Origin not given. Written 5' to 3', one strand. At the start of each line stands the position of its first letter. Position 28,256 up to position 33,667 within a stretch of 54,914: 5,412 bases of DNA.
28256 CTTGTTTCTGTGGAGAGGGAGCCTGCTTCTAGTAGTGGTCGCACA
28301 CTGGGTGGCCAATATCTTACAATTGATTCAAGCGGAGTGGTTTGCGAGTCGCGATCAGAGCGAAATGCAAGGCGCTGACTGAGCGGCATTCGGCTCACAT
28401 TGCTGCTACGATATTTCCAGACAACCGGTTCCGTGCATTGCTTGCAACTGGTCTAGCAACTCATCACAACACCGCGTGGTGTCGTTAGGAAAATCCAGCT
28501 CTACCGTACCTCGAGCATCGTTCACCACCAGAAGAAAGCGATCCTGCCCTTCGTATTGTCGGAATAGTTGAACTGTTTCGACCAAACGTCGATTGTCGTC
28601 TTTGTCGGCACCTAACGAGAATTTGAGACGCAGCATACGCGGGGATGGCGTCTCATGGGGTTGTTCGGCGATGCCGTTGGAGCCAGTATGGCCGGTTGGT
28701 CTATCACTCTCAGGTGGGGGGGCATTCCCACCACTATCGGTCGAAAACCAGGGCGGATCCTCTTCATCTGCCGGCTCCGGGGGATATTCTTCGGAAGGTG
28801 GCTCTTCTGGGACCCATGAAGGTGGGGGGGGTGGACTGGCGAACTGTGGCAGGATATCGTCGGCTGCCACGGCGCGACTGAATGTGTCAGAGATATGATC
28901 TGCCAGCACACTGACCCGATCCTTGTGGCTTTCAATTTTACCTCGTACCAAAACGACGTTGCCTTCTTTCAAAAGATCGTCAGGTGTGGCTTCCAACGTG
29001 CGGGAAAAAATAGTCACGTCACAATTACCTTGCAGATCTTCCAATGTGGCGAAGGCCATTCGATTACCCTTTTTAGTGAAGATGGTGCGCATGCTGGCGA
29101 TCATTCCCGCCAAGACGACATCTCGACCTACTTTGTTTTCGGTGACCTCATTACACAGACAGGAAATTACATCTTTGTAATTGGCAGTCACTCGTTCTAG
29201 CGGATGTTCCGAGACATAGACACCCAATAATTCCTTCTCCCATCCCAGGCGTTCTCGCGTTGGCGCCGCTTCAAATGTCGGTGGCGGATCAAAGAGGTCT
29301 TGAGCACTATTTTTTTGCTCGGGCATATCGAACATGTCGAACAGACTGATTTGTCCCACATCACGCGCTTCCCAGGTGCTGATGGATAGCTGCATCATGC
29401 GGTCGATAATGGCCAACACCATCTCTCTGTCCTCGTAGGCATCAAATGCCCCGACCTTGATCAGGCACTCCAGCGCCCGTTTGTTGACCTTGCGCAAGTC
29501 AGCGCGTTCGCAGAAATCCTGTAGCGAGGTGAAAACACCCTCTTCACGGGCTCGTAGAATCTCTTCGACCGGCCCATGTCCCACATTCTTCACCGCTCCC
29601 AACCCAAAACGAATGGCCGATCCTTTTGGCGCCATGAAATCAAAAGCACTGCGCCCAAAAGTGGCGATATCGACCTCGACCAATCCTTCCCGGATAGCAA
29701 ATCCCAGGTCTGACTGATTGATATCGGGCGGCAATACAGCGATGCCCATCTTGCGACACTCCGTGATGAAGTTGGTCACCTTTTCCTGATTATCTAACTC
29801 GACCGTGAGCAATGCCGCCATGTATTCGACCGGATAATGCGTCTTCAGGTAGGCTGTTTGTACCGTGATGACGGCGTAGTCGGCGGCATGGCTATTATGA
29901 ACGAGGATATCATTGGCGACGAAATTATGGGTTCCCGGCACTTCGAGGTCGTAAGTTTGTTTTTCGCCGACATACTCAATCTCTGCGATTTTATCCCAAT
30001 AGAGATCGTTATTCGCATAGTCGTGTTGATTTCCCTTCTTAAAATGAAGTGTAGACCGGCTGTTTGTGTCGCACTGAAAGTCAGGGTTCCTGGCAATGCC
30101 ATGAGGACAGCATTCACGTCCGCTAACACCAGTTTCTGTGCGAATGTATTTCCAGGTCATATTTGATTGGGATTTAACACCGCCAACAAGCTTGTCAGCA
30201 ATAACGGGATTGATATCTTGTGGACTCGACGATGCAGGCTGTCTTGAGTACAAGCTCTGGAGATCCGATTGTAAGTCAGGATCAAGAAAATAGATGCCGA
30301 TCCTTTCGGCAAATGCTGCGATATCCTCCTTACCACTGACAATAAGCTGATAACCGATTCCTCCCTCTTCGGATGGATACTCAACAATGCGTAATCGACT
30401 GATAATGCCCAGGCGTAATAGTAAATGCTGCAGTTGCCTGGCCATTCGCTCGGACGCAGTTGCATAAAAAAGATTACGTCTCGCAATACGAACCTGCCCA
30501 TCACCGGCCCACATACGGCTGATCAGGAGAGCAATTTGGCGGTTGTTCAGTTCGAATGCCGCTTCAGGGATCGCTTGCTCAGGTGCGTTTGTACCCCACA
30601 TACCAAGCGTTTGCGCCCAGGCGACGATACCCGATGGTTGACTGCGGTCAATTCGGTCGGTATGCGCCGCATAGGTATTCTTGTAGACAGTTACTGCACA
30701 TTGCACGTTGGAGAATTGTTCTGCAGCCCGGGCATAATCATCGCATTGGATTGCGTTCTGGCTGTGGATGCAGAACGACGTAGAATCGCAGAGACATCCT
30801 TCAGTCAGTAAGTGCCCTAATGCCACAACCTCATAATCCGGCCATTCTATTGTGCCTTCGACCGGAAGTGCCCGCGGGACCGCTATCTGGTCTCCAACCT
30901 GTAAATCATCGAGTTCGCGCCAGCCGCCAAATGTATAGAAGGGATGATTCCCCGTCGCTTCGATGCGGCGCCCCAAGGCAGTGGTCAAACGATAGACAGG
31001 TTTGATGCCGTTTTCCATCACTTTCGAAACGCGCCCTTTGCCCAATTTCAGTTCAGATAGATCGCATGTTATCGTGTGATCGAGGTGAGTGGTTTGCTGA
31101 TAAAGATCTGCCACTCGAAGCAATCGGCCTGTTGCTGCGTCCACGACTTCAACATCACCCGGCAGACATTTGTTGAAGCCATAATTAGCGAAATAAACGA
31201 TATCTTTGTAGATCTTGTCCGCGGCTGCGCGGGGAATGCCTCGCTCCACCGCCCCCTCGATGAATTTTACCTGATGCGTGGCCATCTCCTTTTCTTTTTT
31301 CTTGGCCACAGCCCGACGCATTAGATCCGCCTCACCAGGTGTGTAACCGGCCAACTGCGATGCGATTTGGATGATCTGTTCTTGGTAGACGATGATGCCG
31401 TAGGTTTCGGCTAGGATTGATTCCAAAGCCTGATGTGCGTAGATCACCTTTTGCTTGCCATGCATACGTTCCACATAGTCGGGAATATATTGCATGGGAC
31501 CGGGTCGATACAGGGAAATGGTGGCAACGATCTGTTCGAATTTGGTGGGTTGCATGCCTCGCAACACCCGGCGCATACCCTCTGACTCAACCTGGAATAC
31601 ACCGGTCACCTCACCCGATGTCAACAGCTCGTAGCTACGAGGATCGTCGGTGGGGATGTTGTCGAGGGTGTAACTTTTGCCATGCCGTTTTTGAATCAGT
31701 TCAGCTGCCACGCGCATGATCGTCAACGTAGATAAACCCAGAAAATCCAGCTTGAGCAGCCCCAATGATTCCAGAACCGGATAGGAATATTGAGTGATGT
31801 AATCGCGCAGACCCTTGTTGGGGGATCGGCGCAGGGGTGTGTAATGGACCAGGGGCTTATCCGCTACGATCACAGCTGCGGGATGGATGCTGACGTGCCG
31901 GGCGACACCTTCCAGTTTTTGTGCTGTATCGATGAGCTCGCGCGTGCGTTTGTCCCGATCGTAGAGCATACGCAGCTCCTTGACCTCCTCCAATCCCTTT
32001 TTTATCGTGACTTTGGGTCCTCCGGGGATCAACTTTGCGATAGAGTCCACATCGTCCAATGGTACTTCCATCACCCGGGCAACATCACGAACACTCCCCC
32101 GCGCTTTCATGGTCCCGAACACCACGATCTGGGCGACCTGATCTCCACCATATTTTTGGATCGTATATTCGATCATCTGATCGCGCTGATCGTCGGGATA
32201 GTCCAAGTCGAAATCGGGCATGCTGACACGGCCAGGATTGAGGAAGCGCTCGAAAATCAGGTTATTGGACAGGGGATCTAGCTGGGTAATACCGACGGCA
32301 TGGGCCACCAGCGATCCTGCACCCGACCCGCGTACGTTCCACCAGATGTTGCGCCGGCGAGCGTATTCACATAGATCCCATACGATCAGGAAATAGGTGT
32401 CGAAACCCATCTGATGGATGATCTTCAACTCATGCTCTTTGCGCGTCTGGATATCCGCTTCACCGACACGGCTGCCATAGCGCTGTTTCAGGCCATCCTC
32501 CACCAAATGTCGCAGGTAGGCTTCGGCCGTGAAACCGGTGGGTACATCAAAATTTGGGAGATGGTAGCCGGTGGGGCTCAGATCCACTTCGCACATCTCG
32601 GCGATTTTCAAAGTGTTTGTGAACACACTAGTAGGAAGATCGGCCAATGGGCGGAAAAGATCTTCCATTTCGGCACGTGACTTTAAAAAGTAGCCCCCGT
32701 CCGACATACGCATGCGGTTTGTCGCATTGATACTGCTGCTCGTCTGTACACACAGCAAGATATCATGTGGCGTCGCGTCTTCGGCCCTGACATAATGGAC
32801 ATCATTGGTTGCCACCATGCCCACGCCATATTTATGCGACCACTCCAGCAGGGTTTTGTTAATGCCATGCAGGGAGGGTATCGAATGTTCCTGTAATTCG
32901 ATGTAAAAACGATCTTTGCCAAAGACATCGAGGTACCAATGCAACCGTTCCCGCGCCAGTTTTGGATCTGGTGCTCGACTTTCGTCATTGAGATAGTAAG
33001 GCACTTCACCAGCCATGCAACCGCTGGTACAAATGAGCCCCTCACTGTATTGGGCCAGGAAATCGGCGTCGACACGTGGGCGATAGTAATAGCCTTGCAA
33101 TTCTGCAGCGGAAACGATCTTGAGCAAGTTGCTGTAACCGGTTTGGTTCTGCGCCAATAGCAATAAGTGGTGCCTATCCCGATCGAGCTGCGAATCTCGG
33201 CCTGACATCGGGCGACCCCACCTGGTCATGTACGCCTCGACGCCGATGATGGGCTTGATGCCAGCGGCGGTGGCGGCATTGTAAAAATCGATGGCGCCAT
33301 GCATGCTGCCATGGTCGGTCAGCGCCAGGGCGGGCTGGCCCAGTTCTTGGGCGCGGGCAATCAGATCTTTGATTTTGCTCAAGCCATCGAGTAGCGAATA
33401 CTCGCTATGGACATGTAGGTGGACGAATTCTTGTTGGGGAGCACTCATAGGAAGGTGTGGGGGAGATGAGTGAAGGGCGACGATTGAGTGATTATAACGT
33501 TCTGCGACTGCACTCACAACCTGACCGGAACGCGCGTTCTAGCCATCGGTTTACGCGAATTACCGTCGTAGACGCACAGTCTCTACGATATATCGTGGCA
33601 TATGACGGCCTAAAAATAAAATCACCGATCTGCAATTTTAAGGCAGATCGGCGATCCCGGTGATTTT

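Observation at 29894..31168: Contiguous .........-type intein splitting the GFNK|SH motif of DNA polymerase III alpha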

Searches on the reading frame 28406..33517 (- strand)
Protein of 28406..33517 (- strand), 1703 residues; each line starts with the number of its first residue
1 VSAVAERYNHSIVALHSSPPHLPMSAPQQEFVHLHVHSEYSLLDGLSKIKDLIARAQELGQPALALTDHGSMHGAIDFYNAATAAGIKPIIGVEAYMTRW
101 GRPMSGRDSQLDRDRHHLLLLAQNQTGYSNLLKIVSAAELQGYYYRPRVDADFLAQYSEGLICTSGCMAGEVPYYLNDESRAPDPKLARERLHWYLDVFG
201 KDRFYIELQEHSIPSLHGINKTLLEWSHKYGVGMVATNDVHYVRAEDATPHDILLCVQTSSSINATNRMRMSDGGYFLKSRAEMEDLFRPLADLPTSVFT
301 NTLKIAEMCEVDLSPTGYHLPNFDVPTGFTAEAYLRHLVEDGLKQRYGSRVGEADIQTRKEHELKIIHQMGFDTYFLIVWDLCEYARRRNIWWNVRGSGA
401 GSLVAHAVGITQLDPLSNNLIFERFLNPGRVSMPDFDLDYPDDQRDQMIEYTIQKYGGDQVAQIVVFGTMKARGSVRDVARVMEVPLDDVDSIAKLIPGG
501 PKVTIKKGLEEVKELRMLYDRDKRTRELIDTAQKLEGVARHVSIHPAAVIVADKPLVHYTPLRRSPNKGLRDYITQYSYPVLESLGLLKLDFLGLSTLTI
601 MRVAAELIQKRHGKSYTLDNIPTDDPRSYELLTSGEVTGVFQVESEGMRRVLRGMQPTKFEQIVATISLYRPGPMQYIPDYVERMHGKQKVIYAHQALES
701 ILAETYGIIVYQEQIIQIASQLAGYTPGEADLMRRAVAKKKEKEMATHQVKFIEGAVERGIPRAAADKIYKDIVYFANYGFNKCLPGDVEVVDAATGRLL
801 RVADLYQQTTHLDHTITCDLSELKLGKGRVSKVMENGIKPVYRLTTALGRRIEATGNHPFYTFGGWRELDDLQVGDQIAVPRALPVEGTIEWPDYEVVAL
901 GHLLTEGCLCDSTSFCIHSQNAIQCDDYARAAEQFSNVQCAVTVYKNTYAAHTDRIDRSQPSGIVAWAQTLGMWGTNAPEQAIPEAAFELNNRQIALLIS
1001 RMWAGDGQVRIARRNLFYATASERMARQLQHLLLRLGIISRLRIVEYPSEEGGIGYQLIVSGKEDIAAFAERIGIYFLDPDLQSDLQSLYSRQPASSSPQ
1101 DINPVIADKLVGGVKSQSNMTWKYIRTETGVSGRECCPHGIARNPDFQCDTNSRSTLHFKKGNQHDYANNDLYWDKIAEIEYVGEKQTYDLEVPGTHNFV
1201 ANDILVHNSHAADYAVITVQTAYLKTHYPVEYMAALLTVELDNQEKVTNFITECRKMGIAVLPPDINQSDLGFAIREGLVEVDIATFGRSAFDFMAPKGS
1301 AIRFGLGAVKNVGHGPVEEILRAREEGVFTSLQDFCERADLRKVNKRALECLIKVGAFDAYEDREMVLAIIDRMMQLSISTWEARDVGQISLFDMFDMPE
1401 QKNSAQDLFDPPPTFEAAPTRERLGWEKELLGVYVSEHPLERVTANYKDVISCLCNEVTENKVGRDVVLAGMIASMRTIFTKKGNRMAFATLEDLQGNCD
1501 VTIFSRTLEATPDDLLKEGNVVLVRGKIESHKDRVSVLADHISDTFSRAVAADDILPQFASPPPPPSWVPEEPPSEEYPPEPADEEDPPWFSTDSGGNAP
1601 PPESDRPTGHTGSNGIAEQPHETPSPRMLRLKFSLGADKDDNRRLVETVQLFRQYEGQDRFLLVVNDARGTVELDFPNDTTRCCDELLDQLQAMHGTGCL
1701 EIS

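Call 3: search_protein_families(library=pfam, proteins=[window:28406-33517:-], max_evalue=0.1)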
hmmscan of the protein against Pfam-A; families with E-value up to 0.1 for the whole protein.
window:28406-33517:- (1703 aa): 9 families
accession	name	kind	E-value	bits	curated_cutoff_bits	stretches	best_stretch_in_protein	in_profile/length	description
PF07733.18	DNA_pol3_alpha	-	2.8e-88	296.3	23.9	1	334-594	2-260/260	Bacterial DNA polymerase III alpha NTPase domain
PF17657.6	DNA_pol3_finger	-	1.1e-62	210.7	22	1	597-760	1-166/166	Bacterial DNA polymerase III alpha subunit finger domain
PF02811.25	PHP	-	1e-58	198.7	26.4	1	33-211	1-164/164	PHP domain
PF14890.11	Intein_splicing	-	4.9e-27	95.1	35.8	1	803-1208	13-155/155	Intein splicing domain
PF14579.12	HHH_6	-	1.4e-26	92.9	25.6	1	1258-1362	1-84/90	Helix-hairpin-helix motif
PF14528.11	LAGLIDADG_3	-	9e-16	58.4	22.5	1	994-1074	2-82/82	LAGLIDADG-like domain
PF01336.31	tRNA_anti-codon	-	8.7e-11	42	27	1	1467-1543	1-73/75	OB-fold nucleic acid binding domain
PF13742.12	tRNA_anti_2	-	0.00026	21.6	27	1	1458-1535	13-85/95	OB-fold nucleic acid binding domain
PF15072.12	HROB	-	0.039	14.4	30.8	1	1472-1525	6-57/85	Homologous recombination OB-fold protein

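Call 4: search_protein_families(library=ncbifam, proteins=[window:28406-33517:-], max_evalue=0.1)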
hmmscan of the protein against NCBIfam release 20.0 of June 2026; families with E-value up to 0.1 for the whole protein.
window:28406-33517:- (1703 aa): 35 families (the best 25 are shown)
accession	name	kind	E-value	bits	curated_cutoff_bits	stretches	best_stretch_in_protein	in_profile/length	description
NF005298.0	PRK06826.1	equivalog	0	1269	1260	2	28-786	2-753/1151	DNA polymerase III subunit alpha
NF004226.0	PRK05673.1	equivalog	0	1252.1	1002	2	28-783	3-751/1146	DNA polymerase III subunit alpha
TIGR00594.1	polc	superfamily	0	1187.4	434.35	2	31-784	1-750/1022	DNA polymerase III subunit alpha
NF005617.0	PRK07374.1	equivalog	1.9e-298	993.2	1653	3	30-784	2-762/1170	DNA polymerase III subunit alpha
NF005377.0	PRK06920.1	equivalog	4.4e-273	908.9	1806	3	30-783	2-728/1108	DNA polymerase III subunit alpha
NF007079.0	PRK09532.1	equivalog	1.1e-208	695.6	1525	1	31-863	3-851/876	DNA polymerase III subunit alpha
NF004225.0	PRK05672.1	subfamily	3.8e-191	637.7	939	2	29-782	4-737/1047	error-prone DNA polymerase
NF005582.0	PRK07279.1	equivalog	1.2e-179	599.5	1279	3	227-783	143-682/1033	DNA polymerase III subunit alpha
NF005516.0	PRK07135.1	equivalog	3.8e-174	581.4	1084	3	291-784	188-681/974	DNA polymerase III DnaE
NF004550.0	PRK05898.1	equivalog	1.4e-159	533.2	1182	3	234-783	137-676/971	DNA polymerase III subunit alpha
NF005616.0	PRK07373.1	equivalog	1.1e-87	294.5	646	2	1281-1542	92-357/449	DNA polymerase III subunit alpha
NF005852.0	PRK07773.1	equivalog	1e-79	268.9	780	1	784-1217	398-835/886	replicative DNA helicase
NF001688.0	PRK00448.1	equivalog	4.2e-65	220.1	873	4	114-417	613-914/1445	PolC-type DNA polymerase III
TIGR01405.1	polC_Gram_pos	equivalog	2.4e-56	191.2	1043.45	4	115-418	380-680/1211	DNA polymerase III subunit alpha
NF038098.1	GyrA_w_intein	exception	5.6e-18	64.3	1850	1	783-1211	116-540/1232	intein-containing DNA gyrase subunit A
TIGR01443.1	intein_Cterm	domain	2.4e-08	34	15.6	1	1188-1209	2-24/24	intein C-terminal splicing region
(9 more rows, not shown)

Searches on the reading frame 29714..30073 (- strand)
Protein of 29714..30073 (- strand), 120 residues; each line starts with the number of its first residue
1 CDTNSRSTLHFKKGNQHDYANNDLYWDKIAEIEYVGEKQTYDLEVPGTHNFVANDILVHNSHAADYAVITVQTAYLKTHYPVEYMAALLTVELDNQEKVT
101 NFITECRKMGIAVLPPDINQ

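Call 62: search_protein_representatives(protein=window:29714-30073:-)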
Query: 120 residues. Proteins with E-value up to 0.001 (for the whole library): 11479; up to 1e-10: 2495; up to 1e-30: 51. The best 150 are listed.
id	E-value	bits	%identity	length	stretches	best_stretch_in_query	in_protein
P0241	2.4e-51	189.0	48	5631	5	24-83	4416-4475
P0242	8.7e-50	184.0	76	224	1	13-119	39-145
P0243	6.9e-49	181.1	75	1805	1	7-119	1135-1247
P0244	2.6e-48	179.2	78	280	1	17-119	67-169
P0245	2.3e-46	173.0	73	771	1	10-119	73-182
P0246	7.5e-46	171.3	68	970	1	3-119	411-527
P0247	1.8e-44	166.8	77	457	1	24-119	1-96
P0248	5.7e-43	162.0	57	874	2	18-120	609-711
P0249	1.1e-42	161.1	65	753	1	10-119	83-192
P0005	5.6e-42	158.8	65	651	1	12-117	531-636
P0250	8.6e-42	158.2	64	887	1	11-119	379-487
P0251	2.1e-41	156.9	64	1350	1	6-119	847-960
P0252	4.0e-41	156.1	63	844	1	10-119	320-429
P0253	4.0e-41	156.0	63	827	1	3-119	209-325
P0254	1.2e-40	154.5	66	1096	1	11-119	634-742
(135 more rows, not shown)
